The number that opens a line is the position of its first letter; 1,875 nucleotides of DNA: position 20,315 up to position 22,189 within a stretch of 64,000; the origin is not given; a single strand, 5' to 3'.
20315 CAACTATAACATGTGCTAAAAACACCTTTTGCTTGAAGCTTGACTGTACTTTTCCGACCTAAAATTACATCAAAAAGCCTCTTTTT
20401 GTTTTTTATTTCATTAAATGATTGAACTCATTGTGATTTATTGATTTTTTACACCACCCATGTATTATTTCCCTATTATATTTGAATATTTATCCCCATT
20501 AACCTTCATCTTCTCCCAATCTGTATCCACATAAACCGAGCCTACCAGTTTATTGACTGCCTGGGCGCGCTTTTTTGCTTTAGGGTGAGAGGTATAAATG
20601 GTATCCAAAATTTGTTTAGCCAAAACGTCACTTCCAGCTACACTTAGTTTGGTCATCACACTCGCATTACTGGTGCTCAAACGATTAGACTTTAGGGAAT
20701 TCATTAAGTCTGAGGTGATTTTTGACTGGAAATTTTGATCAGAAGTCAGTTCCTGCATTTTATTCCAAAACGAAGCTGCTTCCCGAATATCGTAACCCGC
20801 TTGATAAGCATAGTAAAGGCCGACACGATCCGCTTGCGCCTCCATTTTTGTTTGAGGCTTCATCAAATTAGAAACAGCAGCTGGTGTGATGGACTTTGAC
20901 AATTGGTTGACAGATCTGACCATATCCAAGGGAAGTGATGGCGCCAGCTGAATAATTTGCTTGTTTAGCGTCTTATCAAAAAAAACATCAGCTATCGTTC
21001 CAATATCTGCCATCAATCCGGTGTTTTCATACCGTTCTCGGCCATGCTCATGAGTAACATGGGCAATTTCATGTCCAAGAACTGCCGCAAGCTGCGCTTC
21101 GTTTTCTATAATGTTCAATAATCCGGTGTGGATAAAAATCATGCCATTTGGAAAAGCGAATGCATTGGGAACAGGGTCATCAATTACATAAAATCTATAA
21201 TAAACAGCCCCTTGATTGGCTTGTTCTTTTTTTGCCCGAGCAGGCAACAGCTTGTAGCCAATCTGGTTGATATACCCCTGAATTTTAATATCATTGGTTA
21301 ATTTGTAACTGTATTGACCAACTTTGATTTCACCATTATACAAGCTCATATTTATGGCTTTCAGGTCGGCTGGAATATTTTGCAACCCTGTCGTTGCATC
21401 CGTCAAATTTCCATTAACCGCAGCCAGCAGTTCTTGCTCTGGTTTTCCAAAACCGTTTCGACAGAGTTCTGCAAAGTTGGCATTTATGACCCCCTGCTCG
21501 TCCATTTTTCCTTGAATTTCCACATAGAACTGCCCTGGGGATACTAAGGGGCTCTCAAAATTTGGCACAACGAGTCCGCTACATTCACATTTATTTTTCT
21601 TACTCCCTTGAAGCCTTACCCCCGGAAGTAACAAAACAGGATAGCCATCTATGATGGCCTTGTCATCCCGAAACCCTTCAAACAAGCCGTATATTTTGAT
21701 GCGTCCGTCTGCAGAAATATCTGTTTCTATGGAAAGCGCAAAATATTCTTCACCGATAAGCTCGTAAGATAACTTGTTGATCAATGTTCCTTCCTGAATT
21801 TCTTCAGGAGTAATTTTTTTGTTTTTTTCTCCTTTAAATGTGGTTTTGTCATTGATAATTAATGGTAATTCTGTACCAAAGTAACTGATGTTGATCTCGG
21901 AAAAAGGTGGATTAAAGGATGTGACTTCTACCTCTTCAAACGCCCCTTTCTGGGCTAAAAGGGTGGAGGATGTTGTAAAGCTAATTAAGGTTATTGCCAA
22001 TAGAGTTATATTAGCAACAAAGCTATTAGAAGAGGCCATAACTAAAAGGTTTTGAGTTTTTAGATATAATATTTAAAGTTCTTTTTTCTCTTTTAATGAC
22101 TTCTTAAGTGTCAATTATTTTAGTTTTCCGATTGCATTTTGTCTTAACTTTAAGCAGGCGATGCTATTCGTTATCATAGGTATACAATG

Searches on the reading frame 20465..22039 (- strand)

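Call 69: search_protein_families(library=pfam, proteins=[window:20465-22039:-], max_evalue=0.00001)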
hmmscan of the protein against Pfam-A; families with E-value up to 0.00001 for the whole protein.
window:20465-22039:- (524 aa): 1 family
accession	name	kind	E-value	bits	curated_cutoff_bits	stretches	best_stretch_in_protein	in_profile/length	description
PF01435.24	Peptidase_M48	-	1.1e-29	104.1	20.3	1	273-497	20-184/186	Peptidase family M48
